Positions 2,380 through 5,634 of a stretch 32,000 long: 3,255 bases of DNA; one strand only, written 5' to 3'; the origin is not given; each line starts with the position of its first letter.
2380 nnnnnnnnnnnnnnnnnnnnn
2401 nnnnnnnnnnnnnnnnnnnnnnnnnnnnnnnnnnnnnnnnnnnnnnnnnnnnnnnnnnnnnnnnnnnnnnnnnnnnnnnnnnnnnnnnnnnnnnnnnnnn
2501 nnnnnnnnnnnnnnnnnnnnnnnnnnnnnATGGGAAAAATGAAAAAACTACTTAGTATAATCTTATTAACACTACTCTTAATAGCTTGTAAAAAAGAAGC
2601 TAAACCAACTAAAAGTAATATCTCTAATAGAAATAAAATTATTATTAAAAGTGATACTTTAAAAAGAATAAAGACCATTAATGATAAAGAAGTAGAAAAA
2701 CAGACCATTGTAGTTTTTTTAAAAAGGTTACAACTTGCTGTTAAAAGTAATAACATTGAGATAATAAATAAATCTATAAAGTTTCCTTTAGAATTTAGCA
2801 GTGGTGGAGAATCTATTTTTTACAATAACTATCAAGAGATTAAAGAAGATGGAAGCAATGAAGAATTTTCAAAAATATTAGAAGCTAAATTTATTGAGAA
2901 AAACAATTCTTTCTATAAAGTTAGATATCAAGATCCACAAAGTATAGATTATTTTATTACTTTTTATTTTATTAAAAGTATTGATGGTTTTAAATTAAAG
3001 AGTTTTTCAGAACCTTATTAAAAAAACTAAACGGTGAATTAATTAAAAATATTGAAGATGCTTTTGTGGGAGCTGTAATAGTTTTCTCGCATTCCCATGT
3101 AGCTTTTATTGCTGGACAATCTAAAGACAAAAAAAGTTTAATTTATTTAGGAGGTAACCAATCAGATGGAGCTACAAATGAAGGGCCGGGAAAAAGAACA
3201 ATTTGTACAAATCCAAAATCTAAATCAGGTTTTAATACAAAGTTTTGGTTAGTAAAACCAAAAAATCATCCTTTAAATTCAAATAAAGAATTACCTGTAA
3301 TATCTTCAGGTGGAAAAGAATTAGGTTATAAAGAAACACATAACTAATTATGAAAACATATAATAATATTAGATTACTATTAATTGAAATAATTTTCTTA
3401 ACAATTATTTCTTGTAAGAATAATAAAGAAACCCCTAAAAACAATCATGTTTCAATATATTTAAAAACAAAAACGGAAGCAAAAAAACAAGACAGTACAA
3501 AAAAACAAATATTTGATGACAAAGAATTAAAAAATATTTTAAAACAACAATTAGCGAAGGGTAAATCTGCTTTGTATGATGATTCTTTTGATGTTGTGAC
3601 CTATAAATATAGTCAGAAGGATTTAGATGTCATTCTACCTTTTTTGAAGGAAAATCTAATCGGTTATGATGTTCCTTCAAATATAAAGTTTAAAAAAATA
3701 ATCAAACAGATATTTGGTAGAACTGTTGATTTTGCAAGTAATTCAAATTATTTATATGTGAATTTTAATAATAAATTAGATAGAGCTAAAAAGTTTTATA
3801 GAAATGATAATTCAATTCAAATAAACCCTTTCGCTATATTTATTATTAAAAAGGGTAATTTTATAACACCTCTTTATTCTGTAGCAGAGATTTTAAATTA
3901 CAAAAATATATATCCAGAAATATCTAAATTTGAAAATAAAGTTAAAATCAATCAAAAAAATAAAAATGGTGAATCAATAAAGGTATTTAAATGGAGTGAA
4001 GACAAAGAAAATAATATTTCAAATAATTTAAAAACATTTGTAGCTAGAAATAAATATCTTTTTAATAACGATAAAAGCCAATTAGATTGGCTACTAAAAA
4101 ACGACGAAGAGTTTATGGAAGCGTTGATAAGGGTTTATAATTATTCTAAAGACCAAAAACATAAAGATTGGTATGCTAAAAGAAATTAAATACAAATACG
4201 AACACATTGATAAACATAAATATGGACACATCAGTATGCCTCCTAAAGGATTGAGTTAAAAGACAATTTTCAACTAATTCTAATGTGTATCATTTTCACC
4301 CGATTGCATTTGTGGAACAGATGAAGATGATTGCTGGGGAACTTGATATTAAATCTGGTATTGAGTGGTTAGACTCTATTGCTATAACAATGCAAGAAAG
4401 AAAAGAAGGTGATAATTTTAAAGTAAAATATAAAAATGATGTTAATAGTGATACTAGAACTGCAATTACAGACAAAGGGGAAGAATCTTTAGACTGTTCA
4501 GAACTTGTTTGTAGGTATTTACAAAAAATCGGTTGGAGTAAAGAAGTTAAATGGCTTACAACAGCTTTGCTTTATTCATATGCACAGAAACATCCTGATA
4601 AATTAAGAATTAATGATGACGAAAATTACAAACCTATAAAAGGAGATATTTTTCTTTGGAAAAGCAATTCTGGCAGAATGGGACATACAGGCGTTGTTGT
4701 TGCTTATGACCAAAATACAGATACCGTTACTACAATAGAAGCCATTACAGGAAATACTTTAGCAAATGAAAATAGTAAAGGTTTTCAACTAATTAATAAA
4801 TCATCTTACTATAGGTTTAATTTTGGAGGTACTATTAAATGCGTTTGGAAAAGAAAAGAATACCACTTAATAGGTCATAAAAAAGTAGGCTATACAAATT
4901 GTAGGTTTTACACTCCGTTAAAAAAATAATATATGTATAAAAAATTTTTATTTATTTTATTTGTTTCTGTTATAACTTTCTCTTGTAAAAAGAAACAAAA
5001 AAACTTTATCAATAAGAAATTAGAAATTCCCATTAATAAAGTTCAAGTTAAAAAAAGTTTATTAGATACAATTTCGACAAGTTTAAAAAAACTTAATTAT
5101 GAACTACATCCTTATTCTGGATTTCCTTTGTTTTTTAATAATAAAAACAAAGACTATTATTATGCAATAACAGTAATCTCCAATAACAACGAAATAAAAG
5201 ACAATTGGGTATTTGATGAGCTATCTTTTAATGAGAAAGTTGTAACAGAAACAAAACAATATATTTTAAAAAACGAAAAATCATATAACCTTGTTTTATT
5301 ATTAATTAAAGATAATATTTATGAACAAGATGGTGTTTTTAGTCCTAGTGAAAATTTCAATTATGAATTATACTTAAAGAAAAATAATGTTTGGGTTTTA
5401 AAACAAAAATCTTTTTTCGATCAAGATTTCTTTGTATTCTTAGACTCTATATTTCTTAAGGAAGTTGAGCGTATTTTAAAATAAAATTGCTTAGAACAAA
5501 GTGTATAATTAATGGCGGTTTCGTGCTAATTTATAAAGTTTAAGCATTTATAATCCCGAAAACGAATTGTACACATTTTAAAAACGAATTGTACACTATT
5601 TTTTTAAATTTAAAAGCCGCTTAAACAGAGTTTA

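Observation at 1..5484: Array of peptidoglycan-hydrolase toxin modules, each followed by a lipoprotein (polymorphic-toxin / orphan-cassette architecture)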

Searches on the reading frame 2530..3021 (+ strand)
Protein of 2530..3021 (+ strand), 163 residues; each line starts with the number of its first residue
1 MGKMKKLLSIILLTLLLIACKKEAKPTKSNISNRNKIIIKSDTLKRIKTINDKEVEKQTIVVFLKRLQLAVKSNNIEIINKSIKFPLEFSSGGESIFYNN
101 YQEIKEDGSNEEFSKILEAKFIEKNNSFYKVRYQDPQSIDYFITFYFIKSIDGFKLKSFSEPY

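Call 5: search_protein_families(library=pfam, proteins=[window:2530-3021:+], max_evalue=0.1)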
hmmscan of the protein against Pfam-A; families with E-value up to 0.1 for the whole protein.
window:2530-3021:+ (163 aa): 0 families

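Call 6: search_protein_families(library=ncbifam, proteins=[window:2530-3021:+], max_evalue=0.1)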
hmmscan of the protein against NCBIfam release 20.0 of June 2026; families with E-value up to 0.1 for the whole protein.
window:2530-3021:+ (163 aa): 2 families
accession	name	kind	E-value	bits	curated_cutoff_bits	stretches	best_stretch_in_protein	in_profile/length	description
NF053689.1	BamJ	equivalog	0.0087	16.3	100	1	1-154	1-141/184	BamJ family beta-barrel-assembly machinery protein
NF040883.1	amid_act_ActS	equivalog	0.047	12.9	375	1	5-57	5-57/242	amidase activator ActS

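Call 26: list_cluster_members(proteins=[P0001, window:2530-3021:+, window:4285-4929:+, window:24045-26639:-])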
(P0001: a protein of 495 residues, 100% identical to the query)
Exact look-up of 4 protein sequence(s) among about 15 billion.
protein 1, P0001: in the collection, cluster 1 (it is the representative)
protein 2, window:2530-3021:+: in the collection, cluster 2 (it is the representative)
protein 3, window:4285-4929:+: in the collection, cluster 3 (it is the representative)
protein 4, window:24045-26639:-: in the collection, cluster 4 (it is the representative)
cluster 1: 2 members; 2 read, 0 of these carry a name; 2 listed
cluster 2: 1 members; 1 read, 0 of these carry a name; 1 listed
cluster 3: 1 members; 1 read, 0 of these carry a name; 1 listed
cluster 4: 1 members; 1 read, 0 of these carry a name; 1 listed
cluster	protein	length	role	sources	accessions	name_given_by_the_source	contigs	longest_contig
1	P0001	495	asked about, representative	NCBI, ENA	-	-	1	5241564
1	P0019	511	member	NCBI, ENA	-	-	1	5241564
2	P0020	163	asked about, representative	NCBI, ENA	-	-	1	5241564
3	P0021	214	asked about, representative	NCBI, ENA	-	-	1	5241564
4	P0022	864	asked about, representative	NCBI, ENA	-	-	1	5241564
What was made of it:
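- Tried and rejected: It did reveal the paralog P0019 (call 26).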

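Call 96: find_encoding_contigs(protein=window:2530-3021:+, flank=10000, max_places=2)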
Protein window:2530-3021:+ (163 aa): no gene with exactly this product is on record in the collection.

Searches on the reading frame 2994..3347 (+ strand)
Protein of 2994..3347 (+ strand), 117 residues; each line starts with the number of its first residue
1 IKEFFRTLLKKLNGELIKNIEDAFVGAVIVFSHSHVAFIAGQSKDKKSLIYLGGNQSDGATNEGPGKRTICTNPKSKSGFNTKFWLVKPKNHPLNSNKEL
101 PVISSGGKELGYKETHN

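Call 5: search_protein_families(library=pfam, proteins=[window:2994-3347:+], max_evalue=0.1)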
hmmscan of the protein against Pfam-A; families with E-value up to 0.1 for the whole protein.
window:2994-3347:+ (117 aa): 0 families

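Call 6: search_protein_families(library=ncbifam, proteins=[window:2994-3347:+], max_evalue=0.1)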
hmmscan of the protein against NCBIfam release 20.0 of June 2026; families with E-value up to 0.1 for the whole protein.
window:2994-3347:+ (117 aa): 1 family
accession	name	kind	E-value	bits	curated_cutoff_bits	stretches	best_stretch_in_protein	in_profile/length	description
TIGR02594.1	TIGR02594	subfamily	1.2e-05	25.6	70.55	1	19-58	73-115/132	TIGR02594 family protein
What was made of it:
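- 3027..3347 (+): Toxin remnant: the C-terminal half of a second TIGR02594-type amidase. The His (nt 3096-3098) is kept; the catalytic Cys, the junction and the scaffold are lost. The ORF as listed runs 3066-3347. TIGR02594 profile positions 73-115 only, 25.6 bits (call 6).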

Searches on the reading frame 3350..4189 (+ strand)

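Call 5: search_protein_families(library=pfam, proteins=[window:3350-4189:+], max_evalue=0.1)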
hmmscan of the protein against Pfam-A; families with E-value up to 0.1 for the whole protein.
window:3350-4189:+ (279 aa): 0 families

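Call 6: search_protein_families(library=ncbifam, proteins=[window:3350-4189:+], max_evalue=0.1)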
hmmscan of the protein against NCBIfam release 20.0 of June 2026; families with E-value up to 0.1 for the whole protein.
window:3350-4189:+ (279 aa): 3 families
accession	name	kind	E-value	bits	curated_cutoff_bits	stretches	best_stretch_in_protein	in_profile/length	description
NF008235.0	PRK11006.1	equivalog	0.046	12.6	390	1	203-269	123-186/431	phosphate regulon sensor histidine kinase PhoR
NF007549.0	PRK10167.1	equivalog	0.07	12.8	237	1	44-100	4-60/169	hypothetical protein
NF041916.1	RING_SCO0854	equivalog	0.097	10.8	600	0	198-252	168-222/842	MXAN_6230/SCO0854 family RING domain-containing protein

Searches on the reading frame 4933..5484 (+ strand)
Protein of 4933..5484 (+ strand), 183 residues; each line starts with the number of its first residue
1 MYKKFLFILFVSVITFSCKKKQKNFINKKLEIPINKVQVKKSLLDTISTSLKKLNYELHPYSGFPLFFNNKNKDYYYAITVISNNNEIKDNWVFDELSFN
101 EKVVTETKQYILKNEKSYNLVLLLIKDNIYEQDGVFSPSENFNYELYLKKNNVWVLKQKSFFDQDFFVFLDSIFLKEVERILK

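Call 5: search_protein_families(library=pfam, proteins=[window:4933-5484:+], max_evalue=0.1)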
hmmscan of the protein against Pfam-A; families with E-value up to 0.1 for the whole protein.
window:4933-5484:+ (183 aa): 0 families

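Call 6: search_protein_families(library=ncbifam, proteins=[window:4933-5484:+], max_evalue=0.1)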
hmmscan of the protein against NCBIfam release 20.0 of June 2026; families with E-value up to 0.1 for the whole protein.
window:4933-5484:+ (183 aa): 0 families

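Call 7: find_encoding_contigs(protein=window:4933-5484:+, flank=10000, max_places=6)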
Protein window:4933-5484:+ (183 aa): no gene with exactly this product is on record in the collection.

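Call 56: find_homologous_proteins(query=window:4933-5484:+, max_evalue=0.001)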
Query window:4933-5484:+ (183 aa): 3 proteins with E <= 0.001 among 254 candidates.
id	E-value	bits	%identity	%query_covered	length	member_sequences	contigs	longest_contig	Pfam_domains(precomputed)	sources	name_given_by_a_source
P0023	1.3e-109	382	100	100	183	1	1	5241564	-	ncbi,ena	-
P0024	4.4e-80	286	68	99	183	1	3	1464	-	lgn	-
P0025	2.3e-75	271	69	99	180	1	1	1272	-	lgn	-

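Call 57: find_encoding_contigs(protein=P0024, flank=5000, max_places=3)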
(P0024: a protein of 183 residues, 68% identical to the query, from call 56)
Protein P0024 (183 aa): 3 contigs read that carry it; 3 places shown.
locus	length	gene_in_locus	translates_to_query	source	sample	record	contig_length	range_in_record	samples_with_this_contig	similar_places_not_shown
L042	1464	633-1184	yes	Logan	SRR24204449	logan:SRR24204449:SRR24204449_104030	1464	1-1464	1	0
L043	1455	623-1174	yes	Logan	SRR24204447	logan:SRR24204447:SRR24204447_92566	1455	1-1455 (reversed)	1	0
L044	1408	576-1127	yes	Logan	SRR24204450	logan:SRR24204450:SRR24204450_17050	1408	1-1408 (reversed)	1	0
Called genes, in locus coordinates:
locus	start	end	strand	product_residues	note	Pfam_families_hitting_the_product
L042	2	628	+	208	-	?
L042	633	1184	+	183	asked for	-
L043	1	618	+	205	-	?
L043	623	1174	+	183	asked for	-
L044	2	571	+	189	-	?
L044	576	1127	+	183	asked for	-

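Call 58: find_encoding_contigs(protein=P0025, flank=5000, max_places=3)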
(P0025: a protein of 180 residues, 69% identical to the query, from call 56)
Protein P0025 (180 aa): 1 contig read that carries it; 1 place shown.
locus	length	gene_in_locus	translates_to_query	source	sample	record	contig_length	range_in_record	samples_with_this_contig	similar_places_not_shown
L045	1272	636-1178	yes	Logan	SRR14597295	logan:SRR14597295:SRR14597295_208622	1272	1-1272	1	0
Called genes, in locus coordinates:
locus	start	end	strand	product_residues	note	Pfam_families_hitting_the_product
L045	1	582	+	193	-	?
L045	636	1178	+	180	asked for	-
